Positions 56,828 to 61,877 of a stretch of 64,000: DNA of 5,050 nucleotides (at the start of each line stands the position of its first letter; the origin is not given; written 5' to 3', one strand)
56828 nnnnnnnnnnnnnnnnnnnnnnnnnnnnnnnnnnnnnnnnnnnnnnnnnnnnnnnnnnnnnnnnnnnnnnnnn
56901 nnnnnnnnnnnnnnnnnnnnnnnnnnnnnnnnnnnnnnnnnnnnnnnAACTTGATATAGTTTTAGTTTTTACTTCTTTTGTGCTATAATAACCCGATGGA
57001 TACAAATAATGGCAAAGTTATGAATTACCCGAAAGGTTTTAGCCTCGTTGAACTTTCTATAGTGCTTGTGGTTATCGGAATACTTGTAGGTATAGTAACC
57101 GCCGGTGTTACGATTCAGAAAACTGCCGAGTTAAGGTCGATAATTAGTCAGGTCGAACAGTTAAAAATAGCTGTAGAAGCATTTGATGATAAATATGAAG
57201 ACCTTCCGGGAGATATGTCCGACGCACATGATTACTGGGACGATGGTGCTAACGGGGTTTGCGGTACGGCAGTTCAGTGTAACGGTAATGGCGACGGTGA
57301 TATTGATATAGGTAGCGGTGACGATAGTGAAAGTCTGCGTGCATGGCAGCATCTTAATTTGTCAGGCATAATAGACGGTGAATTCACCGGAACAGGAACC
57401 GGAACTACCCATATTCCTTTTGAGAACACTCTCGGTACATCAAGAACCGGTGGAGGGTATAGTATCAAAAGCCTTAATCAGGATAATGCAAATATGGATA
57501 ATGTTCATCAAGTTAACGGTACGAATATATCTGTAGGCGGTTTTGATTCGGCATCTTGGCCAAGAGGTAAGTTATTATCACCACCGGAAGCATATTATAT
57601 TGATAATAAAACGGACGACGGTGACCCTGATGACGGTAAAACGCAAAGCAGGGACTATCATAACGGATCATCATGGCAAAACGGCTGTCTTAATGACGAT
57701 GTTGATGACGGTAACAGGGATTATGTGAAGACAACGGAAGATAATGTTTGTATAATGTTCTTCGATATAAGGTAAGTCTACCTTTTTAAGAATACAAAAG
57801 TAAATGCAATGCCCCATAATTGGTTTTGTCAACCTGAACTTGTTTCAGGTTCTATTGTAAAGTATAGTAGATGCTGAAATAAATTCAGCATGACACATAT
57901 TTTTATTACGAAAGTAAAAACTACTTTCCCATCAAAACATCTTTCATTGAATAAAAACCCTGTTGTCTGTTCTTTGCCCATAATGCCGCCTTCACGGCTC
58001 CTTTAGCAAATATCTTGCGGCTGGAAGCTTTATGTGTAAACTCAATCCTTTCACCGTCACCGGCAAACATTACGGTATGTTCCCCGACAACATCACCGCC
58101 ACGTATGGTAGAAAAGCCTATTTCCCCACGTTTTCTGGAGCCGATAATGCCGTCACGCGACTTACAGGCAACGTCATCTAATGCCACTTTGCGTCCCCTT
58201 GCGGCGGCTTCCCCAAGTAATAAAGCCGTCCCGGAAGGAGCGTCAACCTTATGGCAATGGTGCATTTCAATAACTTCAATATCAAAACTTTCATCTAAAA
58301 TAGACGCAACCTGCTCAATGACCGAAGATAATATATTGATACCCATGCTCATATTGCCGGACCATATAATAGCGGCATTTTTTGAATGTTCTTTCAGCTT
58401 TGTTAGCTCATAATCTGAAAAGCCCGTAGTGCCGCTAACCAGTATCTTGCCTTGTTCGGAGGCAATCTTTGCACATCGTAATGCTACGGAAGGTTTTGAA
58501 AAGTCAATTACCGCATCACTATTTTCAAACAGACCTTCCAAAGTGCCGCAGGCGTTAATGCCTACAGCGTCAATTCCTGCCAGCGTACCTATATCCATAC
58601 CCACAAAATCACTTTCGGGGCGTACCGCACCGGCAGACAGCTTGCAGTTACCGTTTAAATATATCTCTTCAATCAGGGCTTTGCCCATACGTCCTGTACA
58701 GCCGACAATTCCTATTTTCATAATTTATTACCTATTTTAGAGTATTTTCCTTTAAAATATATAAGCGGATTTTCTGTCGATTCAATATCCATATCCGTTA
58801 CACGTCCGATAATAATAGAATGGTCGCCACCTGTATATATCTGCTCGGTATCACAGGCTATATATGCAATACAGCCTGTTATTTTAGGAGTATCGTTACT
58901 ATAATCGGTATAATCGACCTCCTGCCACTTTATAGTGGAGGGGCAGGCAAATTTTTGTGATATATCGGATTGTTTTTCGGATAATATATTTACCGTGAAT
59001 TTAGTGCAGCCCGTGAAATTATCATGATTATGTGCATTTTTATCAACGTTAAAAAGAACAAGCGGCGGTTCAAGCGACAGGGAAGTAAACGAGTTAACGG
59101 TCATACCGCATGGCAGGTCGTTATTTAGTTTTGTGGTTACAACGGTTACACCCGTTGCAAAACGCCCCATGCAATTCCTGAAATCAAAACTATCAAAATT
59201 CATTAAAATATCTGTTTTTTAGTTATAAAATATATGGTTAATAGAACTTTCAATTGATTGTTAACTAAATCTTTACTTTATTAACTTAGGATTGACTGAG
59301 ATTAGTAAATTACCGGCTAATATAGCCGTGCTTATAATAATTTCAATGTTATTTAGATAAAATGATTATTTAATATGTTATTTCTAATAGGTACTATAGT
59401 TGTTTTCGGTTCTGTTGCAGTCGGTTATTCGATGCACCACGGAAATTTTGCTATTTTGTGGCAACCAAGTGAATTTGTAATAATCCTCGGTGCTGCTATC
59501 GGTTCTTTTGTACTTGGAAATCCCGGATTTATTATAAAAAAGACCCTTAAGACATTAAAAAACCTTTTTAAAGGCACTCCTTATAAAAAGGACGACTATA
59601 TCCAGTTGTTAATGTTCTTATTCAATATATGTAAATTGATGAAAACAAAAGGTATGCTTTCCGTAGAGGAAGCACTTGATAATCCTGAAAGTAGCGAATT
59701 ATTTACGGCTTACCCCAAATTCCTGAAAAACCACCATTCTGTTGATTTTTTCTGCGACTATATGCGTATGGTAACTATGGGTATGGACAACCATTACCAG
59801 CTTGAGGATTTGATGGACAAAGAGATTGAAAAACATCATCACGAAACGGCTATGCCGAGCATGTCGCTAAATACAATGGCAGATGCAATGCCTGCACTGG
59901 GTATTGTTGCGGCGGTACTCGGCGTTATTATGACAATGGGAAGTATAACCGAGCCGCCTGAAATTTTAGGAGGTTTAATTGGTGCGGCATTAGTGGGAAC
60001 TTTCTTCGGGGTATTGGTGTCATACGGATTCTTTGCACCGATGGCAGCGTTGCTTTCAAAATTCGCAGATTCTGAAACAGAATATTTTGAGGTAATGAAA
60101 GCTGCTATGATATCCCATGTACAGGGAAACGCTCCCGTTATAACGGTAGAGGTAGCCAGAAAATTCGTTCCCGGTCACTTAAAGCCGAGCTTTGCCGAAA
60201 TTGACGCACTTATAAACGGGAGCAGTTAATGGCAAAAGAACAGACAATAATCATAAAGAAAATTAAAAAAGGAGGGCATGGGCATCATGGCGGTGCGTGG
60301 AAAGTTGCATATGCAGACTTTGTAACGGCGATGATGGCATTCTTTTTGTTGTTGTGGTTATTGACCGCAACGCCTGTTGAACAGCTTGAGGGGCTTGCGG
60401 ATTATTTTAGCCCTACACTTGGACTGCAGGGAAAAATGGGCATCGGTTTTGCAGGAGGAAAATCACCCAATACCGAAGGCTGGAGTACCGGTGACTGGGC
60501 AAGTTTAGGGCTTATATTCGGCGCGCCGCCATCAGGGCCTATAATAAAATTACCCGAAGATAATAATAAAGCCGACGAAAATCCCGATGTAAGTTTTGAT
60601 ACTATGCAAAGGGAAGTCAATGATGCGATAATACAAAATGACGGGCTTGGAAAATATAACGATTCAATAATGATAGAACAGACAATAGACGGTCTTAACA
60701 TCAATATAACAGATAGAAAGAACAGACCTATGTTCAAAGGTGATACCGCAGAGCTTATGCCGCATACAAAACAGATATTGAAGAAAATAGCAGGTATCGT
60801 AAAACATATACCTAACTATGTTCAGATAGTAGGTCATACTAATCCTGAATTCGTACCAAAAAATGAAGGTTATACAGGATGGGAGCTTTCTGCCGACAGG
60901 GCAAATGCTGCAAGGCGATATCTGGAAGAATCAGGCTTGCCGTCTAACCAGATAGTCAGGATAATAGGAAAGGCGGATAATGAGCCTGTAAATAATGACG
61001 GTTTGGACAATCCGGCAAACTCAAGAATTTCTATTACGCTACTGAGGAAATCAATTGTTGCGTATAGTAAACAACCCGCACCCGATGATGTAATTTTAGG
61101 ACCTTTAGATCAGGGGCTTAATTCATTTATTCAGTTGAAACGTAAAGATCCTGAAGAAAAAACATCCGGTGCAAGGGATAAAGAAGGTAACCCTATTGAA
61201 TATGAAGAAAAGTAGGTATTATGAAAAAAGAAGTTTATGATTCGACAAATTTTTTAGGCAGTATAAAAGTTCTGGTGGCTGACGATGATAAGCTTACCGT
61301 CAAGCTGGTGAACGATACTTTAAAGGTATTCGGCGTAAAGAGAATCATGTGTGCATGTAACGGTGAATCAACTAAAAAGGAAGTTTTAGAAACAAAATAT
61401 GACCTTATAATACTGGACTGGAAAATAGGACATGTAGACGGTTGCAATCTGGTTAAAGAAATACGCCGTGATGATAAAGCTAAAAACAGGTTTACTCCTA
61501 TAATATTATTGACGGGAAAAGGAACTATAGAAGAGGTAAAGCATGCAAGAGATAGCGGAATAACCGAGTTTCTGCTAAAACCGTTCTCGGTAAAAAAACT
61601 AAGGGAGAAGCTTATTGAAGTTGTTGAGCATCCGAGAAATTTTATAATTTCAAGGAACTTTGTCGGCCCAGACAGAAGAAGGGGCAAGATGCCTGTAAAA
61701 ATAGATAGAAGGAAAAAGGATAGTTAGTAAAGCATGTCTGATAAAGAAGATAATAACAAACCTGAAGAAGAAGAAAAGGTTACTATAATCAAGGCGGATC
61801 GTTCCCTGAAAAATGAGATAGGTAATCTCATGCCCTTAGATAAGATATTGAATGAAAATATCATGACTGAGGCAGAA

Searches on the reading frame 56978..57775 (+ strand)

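Call 74: search_protein_families(library=pfam, proteins=[window:56978-57775:+], max_evalue=0.00001)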
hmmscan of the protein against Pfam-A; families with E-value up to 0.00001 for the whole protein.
window:56978-57775:+ (265 aa): 1 family
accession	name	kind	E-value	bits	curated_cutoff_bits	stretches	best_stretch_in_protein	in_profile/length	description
PF07963.17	N_methyl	-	3.3e-06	26.9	21.2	1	15-40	1-26/27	Prokaryotic N-terminal methylation motif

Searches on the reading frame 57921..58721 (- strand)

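Call 100: search_protein_families(library=pfam, proteins=[window:57921-58721:-], max_evalue=0.00001)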
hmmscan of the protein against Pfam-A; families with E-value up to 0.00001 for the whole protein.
window:57921-58721:- (266 aa): 2 families
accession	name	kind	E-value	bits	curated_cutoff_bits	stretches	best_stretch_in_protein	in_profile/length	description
PF05173.19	DapB_C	-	2.1e-46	157.4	27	1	127-263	1-121/121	Dihydrodipicolinate reductase, C-terminus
PF01113.26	DapB_N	-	4e-34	117.8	25.6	1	1-124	1-124/124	Dihydrodipicolinate reductase, N-terminus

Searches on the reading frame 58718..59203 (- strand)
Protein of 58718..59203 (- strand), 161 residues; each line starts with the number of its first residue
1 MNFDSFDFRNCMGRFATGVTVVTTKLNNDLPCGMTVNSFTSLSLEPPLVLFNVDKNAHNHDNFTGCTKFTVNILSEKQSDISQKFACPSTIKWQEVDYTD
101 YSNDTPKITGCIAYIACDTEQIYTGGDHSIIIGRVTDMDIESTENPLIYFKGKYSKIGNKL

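Call 100: search_protein_families(library=pfam, proteins=[window:58718-59203:-], max_evalue=0.00001)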
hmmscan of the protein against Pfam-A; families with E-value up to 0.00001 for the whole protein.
window:58718-59203:- (161 aa): 1 family
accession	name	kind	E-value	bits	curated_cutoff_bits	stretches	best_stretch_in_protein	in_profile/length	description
PF01613.24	Flavin_Reduct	-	1.6e-40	139.1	27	1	12-157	1-152/153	Flavin reductase like domain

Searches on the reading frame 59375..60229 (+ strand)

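Call 100: search_protein_families(library=pfam, proteins=[window:59375-60229:+], max_evalue=0.00001)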
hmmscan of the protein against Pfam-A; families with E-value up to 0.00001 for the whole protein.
window:59375-60229:+ (284 aa): 2 families
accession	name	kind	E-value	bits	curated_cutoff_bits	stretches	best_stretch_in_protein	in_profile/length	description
PF20560.3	MotA_N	-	1.3e-29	102.7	27.3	1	4-93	1-91/91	Motility protein A N-terminal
PF01618.21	MotA_ExbB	-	9.9e-14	51.6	22.9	1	136-239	20-126/127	MotA/TolQ/ExbB proton channel family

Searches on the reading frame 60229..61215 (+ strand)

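Call 100: search_protein_families(library=pfam, proteins=[window:60229-61215:+], max_evalue=0.00001)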
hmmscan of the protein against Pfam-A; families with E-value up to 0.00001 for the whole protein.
window:60229-61215:+ (328 aa): 2 families
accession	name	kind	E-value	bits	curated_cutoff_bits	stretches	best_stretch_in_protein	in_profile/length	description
PF13677.11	MotB_plug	-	1.5e-18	66.5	24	1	10-62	2-56/58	Membrane MotB of proton-channel complex MotA/MotB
PF00691.25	OmpA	-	7.4e-15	55.5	27.2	1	168-261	1-92/98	OmpA family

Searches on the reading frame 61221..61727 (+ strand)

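Call 100: search_protein_families(library=pfam, proteins=[window:61221-61727:+], max_evalue=0.00001)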
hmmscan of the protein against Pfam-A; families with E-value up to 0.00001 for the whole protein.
window:61221-61727:+ (168 aa): 1 family
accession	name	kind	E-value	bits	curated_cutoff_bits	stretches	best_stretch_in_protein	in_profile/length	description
PF00072.30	Response_reg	-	5.7e-22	78.4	30.2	1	17-131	1-110/111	Response regulator receiver domain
